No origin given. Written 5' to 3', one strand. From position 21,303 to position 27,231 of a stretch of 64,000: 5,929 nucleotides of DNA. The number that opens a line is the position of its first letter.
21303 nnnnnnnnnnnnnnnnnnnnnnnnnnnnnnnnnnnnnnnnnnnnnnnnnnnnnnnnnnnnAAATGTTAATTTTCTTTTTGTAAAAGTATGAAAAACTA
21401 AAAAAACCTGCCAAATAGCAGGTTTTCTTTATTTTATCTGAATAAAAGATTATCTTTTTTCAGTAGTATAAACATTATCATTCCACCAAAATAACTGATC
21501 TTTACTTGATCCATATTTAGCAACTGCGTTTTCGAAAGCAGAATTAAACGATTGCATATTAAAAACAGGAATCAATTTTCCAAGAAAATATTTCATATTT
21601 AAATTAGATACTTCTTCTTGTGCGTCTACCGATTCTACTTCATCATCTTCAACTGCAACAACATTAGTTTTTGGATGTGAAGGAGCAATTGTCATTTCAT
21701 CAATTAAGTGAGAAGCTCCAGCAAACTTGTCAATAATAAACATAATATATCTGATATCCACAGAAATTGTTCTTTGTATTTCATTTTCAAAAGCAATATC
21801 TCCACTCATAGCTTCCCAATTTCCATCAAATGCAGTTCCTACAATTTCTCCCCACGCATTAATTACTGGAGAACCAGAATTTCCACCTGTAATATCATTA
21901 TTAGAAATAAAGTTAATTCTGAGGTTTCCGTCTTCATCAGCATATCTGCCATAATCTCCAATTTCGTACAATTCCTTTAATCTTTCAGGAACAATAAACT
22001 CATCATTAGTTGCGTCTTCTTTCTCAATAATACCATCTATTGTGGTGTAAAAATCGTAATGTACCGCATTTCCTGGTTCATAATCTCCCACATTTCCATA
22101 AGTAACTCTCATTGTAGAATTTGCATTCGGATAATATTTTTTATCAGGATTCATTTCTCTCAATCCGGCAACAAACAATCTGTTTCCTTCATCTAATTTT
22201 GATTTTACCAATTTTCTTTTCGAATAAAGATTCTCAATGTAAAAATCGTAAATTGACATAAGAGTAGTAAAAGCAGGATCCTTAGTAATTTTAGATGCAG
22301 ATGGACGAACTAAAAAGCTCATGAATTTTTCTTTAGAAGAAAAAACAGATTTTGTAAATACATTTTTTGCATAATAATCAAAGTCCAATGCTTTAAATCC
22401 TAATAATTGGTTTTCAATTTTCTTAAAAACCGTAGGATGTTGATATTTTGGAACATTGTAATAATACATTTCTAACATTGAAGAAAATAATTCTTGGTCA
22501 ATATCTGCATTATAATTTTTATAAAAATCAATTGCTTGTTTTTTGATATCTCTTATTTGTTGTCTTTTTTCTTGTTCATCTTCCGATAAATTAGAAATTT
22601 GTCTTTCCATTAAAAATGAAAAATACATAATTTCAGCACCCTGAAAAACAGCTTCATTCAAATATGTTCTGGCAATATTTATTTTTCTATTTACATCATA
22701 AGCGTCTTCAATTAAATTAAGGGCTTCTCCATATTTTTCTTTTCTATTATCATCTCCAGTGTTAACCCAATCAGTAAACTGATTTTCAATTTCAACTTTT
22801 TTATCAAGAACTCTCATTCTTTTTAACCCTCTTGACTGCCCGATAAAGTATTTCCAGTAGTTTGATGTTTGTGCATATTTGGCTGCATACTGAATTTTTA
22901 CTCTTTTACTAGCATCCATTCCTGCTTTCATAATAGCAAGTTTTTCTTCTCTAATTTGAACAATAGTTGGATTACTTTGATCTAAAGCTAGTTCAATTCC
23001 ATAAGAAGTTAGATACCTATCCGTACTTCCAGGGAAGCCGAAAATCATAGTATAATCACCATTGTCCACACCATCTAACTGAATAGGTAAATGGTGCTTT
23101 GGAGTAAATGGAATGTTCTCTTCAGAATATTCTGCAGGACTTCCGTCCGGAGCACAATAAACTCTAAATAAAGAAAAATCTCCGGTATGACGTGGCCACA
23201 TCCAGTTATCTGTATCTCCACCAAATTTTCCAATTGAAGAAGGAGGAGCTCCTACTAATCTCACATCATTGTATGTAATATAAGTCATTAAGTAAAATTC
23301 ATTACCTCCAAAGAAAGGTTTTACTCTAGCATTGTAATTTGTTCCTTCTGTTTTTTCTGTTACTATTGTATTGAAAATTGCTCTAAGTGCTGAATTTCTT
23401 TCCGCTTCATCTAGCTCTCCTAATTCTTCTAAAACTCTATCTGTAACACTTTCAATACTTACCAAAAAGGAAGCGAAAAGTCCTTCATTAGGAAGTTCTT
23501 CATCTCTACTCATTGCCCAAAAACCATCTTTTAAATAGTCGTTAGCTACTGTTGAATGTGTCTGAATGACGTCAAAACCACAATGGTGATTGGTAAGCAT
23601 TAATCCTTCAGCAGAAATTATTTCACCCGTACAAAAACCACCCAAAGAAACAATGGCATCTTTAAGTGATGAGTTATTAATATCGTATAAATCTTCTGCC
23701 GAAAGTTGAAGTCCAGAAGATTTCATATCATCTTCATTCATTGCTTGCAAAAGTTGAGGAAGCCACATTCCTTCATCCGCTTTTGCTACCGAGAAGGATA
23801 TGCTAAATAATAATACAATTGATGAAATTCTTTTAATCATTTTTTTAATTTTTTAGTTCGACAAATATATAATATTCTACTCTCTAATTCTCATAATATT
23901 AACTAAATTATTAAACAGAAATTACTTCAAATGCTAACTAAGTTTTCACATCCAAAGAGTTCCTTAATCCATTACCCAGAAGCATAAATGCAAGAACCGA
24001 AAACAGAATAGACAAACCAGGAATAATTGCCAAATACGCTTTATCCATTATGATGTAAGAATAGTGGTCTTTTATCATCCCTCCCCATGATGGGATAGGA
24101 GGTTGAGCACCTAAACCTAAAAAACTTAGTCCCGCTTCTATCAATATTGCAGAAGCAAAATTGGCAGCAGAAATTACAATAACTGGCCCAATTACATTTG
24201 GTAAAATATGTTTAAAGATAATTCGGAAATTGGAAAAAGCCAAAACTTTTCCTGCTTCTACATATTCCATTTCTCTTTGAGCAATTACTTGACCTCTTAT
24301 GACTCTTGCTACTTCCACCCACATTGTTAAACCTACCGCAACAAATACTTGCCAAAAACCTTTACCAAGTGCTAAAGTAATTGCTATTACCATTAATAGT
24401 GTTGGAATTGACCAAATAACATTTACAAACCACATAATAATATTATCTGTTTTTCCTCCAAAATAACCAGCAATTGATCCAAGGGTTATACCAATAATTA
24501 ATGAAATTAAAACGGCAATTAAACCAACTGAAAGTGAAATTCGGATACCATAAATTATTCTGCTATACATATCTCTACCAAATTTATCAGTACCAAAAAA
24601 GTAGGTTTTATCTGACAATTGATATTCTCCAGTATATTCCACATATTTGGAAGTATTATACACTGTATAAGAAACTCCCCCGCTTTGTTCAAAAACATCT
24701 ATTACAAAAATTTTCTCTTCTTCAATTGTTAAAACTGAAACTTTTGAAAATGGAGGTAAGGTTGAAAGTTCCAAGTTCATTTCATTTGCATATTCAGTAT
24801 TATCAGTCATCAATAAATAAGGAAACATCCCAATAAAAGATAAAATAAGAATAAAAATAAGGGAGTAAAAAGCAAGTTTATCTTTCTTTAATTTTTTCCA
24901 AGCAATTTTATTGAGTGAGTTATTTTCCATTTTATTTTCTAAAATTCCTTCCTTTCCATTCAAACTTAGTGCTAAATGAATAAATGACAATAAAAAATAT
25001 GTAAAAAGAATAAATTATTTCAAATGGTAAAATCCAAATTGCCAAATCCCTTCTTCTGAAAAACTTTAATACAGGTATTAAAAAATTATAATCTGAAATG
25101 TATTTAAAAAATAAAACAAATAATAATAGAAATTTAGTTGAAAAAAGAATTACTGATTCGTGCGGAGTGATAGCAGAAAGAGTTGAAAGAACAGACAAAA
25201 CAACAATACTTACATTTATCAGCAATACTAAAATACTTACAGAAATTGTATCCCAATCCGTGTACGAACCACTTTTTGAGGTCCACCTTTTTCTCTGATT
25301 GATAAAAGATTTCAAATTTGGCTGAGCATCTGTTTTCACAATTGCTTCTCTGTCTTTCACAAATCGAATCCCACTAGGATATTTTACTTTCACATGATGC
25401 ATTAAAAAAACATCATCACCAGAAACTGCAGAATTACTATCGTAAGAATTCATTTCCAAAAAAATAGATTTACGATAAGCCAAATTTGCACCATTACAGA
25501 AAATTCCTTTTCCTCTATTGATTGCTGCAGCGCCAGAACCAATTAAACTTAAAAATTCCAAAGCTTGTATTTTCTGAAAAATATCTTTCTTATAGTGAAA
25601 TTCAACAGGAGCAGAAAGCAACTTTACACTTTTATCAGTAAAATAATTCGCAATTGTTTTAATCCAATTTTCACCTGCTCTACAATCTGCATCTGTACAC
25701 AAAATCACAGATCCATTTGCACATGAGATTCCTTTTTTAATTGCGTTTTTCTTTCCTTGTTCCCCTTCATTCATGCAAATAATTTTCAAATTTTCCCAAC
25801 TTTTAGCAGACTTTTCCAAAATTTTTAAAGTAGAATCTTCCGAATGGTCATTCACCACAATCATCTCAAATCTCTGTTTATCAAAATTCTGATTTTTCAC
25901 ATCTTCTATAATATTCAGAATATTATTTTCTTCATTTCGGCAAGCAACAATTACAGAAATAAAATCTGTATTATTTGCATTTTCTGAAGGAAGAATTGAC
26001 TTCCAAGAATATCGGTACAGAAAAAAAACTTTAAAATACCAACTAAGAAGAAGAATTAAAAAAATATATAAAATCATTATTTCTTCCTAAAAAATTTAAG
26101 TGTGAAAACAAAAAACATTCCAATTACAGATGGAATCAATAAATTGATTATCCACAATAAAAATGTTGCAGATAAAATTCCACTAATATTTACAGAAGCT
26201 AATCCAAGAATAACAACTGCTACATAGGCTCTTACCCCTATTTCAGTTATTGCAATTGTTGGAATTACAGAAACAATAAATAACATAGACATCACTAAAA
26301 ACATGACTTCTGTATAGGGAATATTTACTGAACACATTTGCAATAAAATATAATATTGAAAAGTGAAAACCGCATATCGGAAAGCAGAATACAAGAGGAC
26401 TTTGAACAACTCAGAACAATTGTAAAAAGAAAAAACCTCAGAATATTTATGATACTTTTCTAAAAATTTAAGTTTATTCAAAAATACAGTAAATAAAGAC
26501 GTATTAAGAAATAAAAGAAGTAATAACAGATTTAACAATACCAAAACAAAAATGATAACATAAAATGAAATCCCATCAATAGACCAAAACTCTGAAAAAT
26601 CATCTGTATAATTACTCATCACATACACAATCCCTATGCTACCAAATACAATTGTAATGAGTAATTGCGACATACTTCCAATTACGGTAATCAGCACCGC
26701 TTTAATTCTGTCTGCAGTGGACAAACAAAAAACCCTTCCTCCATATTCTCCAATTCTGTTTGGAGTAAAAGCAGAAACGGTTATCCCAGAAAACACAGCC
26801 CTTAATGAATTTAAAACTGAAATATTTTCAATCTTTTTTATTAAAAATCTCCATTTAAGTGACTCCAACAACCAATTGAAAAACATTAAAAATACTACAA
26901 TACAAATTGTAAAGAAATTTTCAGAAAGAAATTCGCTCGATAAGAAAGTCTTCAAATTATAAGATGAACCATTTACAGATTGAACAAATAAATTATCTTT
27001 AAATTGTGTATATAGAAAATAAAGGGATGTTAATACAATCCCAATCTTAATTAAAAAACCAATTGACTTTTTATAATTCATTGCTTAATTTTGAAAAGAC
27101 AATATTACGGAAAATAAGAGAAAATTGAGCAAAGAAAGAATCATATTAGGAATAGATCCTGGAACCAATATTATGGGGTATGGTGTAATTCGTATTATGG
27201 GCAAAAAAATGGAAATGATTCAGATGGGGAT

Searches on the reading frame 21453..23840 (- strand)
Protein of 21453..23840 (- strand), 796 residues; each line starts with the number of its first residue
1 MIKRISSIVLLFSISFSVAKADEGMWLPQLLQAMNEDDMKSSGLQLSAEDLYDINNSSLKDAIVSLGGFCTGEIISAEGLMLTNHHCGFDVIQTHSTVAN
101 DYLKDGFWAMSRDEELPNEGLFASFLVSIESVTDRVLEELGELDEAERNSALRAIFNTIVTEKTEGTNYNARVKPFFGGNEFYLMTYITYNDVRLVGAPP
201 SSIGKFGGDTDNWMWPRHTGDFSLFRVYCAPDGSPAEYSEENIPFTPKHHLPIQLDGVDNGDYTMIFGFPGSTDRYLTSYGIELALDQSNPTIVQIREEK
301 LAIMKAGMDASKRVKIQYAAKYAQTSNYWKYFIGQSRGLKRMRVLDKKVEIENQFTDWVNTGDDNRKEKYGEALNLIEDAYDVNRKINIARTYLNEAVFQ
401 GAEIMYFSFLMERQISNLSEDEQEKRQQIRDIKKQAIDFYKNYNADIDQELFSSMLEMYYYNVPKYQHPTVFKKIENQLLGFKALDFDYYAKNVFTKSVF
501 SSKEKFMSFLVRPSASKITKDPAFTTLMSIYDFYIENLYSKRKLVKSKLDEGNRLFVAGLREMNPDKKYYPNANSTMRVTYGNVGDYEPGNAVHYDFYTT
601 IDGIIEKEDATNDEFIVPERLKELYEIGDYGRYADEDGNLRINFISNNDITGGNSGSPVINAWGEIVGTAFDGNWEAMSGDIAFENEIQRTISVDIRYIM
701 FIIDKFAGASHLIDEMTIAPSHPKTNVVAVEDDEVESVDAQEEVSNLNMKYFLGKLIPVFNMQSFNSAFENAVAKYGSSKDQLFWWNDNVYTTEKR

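Call 72: search_protein_families(library=pfam, max_evalue=0.001, proteins=[window:21453-23840:-])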
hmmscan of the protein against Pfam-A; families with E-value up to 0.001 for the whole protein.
window:21453-23840:- (796 aa): 2 families
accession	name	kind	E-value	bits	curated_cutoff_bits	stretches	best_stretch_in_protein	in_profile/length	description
PF10459.15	Peptidase_S46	-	6.6e-242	805.6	22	1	21-718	1-698/698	Peptidase S46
PF13365.12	Trypsin_2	-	9.1e-05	23.7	27.6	0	645-668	120-143/144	Trypsin-like peptidase domain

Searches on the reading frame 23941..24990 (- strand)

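Call 72: search_protein_families(library=pfam, max_evalue=0.001, proteins=[window:23941-24990:-])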
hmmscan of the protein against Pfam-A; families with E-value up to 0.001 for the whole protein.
window:23941-24990:- (350 aa): 2 families
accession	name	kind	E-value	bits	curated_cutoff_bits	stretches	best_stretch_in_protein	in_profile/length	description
PF00528.27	BPD_transp_1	-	3.1e-30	105.7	26.4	1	167-346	1-178/184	Binding-protein-dependent transport system inner membrane component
PF12911.12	OppC_N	-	1.5e-06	28.4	23.9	1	26-66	2-43/53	N-terminal TM domain of oligopeptide transport permease C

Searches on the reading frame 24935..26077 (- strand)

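Call 72: search_protein_families(library=pfam, max_evalue=0.001, proteins=[window:24935-26077:-])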
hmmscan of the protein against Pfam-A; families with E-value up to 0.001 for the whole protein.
window:24935-26077:- (381 aa): 5 families
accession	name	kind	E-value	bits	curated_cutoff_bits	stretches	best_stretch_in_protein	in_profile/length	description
PF00535.33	Glycos_transf_2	-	2.9e-26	92.8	23.3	1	41-206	1-164/168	Glycosyl transferase family 2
PF13641.12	Glyco_tranf_2_3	-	3.2e-20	73.6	27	1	40-266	3-228/230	Glycosyltransferase like family 2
PF13632.12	Glyco_trans_2_3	-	4.7e-13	49.8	27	1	125-322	2-193/198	Glycosyl transferase family group 2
PF13506.12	Glyco_transf_21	-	4e-07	30.1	21.7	1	103-265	12-172/174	Glycosyl transferase family 21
PF10111.15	Glyco_tranf_2_2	-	3.3e-06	27.2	27.3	1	41-150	1-110/276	Glycosyltransferase like family 2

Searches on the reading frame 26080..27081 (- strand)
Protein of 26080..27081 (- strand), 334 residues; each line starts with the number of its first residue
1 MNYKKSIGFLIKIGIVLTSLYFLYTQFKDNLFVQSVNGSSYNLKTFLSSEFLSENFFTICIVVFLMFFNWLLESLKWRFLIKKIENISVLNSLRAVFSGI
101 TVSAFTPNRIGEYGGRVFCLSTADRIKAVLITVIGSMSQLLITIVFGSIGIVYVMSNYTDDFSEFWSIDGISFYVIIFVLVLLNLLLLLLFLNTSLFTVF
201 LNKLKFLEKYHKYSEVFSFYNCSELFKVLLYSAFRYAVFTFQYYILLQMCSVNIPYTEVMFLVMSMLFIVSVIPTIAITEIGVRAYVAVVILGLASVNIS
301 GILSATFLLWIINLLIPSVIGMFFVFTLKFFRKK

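Call 72: search_protein_families(library=pfam, max_evalue=0.001, proteins=[window:26080-27081:-])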
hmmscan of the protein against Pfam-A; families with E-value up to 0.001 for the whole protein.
window:26080-27081:- (334 aa): 1 family
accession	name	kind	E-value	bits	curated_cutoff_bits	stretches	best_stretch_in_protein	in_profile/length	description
PF03706.18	LPG_synthase_TM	-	3.7e-16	59.9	33.4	1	55-321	32-302/302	Lysylphosphatidylglycerol synthase TM region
